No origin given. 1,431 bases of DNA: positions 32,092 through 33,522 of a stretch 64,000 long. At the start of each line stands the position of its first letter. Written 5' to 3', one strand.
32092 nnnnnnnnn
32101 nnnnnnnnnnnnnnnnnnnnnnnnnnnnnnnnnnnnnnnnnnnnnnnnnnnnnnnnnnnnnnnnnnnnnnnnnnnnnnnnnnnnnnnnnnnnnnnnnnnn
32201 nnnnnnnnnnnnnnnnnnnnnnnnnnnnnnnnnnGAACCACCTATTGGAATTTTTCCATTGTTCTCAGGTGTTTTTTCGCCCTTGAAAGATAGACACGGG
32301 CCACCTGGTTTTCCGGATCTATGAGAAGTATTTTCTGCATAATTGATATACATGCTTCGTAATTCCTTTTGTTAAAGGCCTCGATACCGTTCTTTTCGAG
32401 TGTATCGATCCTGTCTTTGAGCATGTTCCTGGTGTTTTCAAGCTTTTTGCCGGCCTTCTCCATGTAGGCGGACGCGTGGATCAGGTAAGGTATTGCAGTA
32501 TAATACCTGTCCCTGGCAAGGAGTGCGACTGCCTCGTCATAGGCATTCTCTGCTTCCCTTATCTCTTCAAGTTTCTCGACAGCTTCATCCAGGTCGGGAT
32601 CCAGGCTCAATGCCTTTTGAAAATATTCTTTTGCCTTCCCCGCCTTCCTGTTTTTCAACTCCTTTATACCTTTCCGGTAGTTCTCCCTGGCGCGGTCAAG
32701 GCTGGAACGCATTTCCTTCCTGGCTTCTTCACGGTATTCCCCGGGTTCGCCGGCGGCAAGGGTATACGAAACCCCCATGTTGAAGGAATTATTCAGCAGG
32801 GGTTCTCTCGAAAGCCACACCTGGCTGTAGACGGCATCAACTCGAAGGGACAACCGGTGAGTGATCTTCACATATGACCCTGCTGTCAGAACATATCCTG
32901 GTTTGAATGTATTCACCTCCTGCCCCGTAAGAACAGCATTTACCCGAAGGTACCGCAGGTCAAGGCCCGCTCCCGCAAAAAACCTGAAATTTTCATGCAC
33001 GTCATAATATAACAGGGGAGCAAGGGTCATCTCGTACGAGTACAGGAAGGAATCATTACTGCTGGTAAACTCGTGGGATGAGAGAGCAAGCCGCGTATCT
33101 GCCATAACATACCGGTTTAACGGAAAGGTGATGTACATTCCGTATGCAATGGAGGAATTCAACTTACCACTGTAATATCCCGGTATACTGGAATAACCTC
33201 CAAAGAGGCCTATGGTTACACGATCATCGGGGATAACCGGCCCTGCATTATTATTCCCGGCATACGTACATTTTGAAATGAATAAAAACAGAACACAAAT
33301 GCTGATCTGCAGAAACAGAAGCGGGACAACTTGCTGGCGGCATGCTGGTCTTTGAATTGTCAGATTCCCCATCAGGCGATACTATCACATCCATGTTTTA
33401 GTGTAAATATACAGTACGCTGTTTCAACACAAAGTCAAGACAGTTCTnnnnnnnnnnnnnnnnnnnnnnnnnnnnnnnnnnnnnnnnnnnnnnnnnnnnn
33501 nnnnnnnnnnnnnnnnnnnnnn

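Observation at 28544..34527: Candidate envelope-linked partner-switching operon: FN3-like secreted protein, OMP-TPR protein, HK-REC-PP2C sensor and two STAS antagonists, with no RsbW-type kinase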

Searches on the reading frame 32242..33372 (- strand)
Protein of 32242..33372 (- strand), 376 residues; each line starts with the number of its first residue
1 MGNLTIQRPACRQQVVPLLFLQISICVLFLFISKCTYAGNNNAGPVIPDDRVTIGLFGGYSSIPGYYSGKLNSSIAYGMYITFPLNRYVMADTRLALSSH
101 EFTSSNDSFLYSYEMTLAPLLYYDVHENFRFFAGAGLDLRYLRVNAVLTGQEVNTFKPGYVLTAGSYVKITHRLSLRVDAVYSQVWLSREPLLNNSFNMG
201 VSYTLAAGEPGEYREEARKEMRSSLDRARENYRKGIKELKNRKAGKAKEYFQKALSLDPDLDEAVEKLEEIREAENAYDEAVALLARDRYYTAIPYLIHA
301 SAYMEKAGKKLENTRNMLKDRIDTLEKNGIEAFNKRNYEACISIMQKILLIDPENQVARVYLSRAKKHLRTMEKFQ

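Call 4: search_protein_families(library=pfam, proteins=[window:32242-33372:-], max_evalue=0.01)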
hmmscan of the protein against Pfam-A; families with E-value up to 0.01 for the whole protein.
window:32242-33372:- (376 aa): 6 families
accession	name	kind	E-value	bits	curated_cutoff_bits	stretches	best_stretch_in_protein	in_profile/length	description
PF07719.23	TPR_2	-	2.3e-07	30.8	27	1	230-260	3-33/34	Tetratricopeptide repeat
PF14559.12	TPR_19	-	1.7e-05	25.5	25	0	239-287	2-50/68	Tetratricopeptide repeat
PF13505.12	OMP_b-brl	-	1.7e-05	25.5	28.7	1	53-203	23-173/175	Outer membrane protein beta-barrel domain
PF00515.34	TPR_1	-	7.8e-05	22.8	27.8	1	232-260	5-33/34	Tetratricopeptide repeat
PF13181.12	TPR_8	-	0.00042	20.7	25.7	0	243-260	16-33/34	Tetratricopeptide repeat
PF23558.1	TPR_P4H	-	0.0053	17.3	27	0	298-360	18-80/91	Prolyl 4-hydroxylase peptide-substrate-binding domain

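Call 24: find_related_loci(query=A2, collection=genome_contigs, flank=10000)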
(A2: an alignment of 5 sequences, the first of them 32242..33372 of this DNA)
Query A2 (376 aa) in genome_contigs; peptide patterns used: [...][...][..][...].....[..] (x = any residue, [..] = any of these).
35 stretches matched a pattern; 9 encode a relative of the query (tblastn E <= 1e-3); 9 distinct loci.
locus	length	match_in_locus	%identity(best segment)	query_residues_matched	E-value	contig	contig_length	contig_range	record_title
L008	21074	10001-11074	59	19-376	2e-146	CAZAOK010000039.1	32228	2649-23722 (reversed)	MAG TPA_asm: uncultured Leptospiraceae bacterium isolate SRP252850_co1_61 genome assembly, contig: NODE_2291_length_3222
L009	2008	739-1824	57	9-376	4e-154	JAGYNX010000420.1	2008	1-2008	MAG: Spirochaetes bacterium isolate M55B154 420, whole genome shotgun sequence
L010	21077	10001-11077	31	3-376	7e-56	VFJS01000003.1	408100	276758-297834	MAG: Spirochaetia bacterium isolate Bin_56_1 c_000002487245, whole genome shotgun sequence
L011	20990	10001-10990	32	46-376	3e-48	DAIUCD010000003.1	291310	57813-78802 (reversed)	MAG TPA_asm: Spirochaetota bacterium isolate CTOTU7684 NODE_54_length_291310_cov_10.421627, whole genome shotgun sequenc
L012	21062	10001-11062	29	24-376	2e-35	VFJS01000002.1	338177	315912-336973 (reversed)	MAG: Spirochaetia bacterium isolate Bin_56_1 c_000000736779, whole genome shotgun sequence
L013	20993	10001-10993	28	53-376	8e-32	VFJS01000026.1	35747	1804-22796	MAG: Spirochaetia bacterium isolate Bin_56_1 c_000001881186, whole genome shotgun sequence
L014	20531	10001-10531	30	190-376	5e-17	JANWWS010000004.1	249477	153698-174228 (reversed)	MAG: Leptospiraceae bacterium isolate SKYG28 k141_207131, whole genome shotgun sequence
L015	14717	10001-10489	29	234-374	3e-8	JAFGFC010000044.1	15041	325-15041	MAG: Spirochaetes bacterium isolate Zod_Metabat.1289 k87_1810245, whole genome shotgun sequence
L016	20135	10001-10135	44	325-369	7e-6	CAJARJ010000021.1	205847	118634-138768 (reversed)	MAG: Candidatus Omnitrophica bacterium isolate Loc090907-6m_bin-269 genome assembly, contig: bin-269:21/22, whole genome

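Call 68: search_solved_structures(query=A2, max_evalue=1)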
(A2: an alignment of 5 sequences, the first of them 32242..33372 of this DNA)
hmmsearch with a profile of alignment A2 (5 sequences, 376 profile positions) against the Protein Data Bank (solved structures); distinct sequences matched with E-value up to 1: 76 (the best 60 are shown).
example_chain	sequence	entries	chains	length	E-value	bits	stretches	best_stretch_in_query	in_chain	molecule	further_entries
9qhb_A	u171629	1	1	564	2.1e-30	109.2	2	228-270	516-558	Engineered tetratricopeptide repeat protein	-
9qhc_A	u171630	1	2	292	3.6e-18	69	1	228-270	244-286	Engineered tetratricopeptide repeat protein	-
8bu0_A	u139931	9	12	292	1.7e-16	63.5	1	228-270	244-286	Consensus tetratricopeptide repeat protein | Crystal structure of an 8-repeat consensus TPR superhelix with Zinc. | Monomer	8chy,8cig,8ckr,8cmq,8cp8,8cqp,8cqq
7obi_A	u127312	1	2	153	7.1e-13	51.5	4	238-281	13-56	CTPR-rv4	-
1na0_A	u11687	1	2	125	1.1e-09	41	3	332-368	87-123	designed protein CTPR3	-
9gzg_A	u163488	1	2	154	7.3e-09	38.3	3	240-281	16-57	Engineered CTPR protein with glutamic acids for conductivity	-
8ch0_A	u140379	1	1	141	1.2e-08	37.6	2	228-281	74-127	Consensus tetratricopeptide repeat protein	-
2fo7_A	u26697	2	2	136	2.5e-08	36.6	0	228-265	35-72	SYNTHETIC CONSENSUS TPR PROTEIN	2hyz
3kd7_A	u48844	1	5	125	8.1e-08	34.9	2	228-271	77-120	CTPR390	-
5hrz_A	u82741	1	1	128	2.1e-07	33.5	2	332-368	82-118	TPR domain protein 1na0C3_3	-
6v8e_A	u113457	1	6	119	2.1e-07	33.5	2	222-266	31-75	Designed protein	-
1na3_A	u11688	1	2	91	2.8e-07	33.1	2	332-368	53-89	designed protein CTPR2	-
8ump_A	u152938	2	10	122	2.9e-07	33.1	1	337-369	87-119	T33-ml35-redesigned-TPR-domain-fold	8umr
6vl6_A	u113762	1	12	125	9e-07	31.5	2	228-273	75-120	T33_dn2A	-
6vfj_B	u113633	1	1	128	1.7e-06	30.5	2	332-368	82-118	I53_dn5B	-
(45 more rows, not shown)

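Call 70: search_protein_families(library=pfam, alignment_id=A6, max_evalue=0.01)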
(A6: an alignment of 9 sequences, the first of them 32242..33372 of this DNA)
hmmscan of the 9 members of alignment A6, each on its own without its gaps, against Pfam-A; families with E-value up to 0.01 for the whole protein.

A. member 1, window:32242-33372:- (376 aa): 6 families
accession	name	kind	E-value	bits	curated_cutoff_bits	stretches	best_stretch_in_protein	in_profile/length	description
PF07719.23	TPR_2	-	2.3e-07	30.8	27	1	230-260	3-33/34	Tetratricopeptide repeat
PF14559.12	TPR_19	-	1.7e-05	25.5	25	0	239-287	2-50/68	Tetratricopeptide repeat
PF13505.12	OMP_b-brl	-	1.7e-05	25.5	28.7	1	53-203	23-173/175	Outer membrane protein beta-barrel domain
PF00515.34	TPR_1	-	7.8e-05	22.8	27.8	1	232-260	5-33/34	Tetratricopeptide repeat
PF13181.12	TPR_8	-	0.00042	20.7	25.7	0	243-260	16-33/34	Tetratricopeptide repeat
PF23558.1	TPR_P4H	-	0.0053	17.3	27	0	298-360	18-80/91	Prolyl 4-hydroxylase peptide-substrate-binding domain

B. families by the number of members that match (of 9 scanned): 14 families
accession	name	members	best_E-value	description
PF07719.23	TPR_2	9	6.3e-12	Tetratricopeptide repeat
PF00515.34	TPR_1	6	3.2e-07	Tetratricopeptide repeat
PF14559.12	TPR_19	5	5.6e-06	Tetratricopeptide repeat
PF13505.12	OMP_b-brl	4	1.8e-07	Outer membrane protein beta-barrel domain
PF13181.12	TPR_8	4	3.6e-06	Tetratricopeptide repeat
PF13428.12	TPR_14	3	0.0024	Tetratricopeptide repeat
PF14863.12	Alkyl_sulf_dimr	2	2.7e-05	Alkyl sulfatase dimerisation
PF13424.12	TPR_12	2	0.00062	Tetratricopeptide repeat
PF13432.12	TPR_16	2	0.0036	Tetratricopeptide repeat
PF13174.12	TPR_6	1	0.00083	Tetratricopeptide repeat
PF25243.1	WAV3_C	1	0.0013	E3 ubiquitin-protein ligase WAV3-like, C-terminal domain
PF23558.1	TPR_P4H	1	0.0053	Prolyl 4-hydroxylase peptide-substrate-binding domain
PF13371.12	TPR_9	1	0.0055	Tetratricopeptide repeat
PF23914.1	TPR_CcmH_CycH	1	0.0057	Cytochrome c-type biogenesis protein H TPR domain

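Call 71: search_protein_families(library=pfam, proteins=[L011:8669-9799:+, L011:5638-6006:-], max_evalue=0.001)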
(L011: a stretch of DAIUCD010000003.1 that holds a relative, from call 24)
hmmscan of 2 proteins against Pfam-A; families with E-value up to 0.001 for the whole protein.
L011:8669-9799:+ (376 aa): 10 families
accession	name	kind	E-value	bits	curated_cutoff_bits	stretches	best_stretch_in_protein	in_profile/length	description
PF24681.1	Kelch_KLHDC2_KLHL20_DRC7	-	5.1e-49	167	50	2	124-354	4-221/221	KLHDC2/KLHL20/DRC7 Kelch-repeats domain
PF24981.1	Beta-prop_ATRN-LZTR1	-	4.8e-34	118.4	50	3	242-330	1-82/289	Attractin/LZTR1 beta-propeller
PF13415.12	Kelch_3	-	1.3e-31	108.5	22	3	291-345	1-48/48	Galactose oxidase, central domain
PF01344.31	Kelch_1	-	7e-31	105.8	20.1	2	231-276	3-46/46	Kelch motif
PF13418.12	Kelch_4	-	6.9e-28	96.8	21.6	2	284-334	4-48/49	Galactose oxidase, central domain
PF13964.12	Kelch_6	-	1.9e-27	94.8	25.3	2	233-276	5-47/50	Kelch motif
PF07646.21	Kelch_2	-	1.9e-25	87.9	21.3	2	284-329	4-43/48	Kelch motif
PF24996.1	NANM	-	8.2e-16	58.2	45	2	205-301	28-126/350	N-acetylneuraminate epimerase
PF13854.13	Kelch_HCF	-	1.3e-13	51.4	113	1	153-250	164-260/345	Host cell factor, Kelch-repeats domain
PF25210.1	Kelch_FKB95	-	7.6e-07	29.5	70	0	231-297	80-147/268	FKB95, Kelch-repeats domain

L011:5638-6006:- (122 aa): 1 family
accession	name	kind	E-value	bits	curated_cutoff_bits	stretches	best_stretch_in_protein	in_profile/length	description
PF01740.26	STAS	-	4e-11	43.1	22.6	1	11-112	21-106/106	STAS domain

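Call 77: search_protein_families(library=ncbifam, proteins=[window:32242-33372:-], max_evalue=0.001)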
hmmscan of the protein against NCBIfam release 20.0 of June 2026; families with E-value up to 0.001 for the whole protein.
window:32242-33372:- (376 aa): 2 families
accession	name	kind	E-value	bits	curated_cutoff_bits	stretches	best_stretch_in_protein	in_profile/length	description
TIGR02917.1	PEP_TPR_lipo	equivalog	2e-06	26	312.2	1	227-284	464-521/899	XrtA/PEP-CTERM system TPR-repeat protein PrsT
TIGR02521.1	type_IV_pilW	equivalog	0.00028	20.5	154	1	234-287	141-194/234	type IV pilus biogenesis/stability protein PilW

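Call 85: find_related_loci(query=A2, collection=metagenome_contigs, flank=10000)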
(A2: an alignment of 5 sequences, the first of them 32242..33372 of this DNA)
Query A2 (376 aa) in metagenome_contigs; peptide patterns used: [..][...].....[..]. (x = any residue, [..] = any of these).
187 stretches matched a pattern; 12 encode a relative of the query (tblastn E <= 1e-3); 12 distinct loci.
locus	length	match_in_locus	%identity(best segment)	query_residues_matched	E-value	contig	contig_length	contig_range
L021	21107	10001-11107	58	13-376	1e-146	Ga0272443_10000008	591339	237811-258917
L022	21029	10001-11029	31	26-376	2e-55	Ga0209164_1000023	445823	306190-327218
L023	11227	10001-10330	32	269-376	2e-9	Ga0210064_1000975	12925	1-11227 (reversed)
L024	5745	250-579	32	269-376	3e-9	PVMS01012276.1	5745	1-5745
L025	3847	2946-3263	28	278-373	3e-7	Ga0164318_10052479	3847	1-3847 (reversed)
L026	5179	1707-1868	33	322-375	2e-6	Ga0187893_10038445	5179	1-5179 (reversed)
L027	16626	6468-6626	34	318-370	2e-5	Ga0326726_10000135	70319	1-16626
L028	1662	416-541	36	333-374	3e-5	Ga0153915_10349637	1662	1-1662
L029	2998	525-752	28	291-366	6e-5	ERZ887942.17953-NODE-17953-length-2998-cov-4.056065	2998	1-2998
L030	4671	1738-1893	38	322-373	6e-5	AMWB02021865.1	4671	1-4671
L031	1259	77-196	38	331-370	4e-5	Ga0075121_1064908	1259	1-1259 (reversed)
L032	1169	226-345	38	331-370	9e-5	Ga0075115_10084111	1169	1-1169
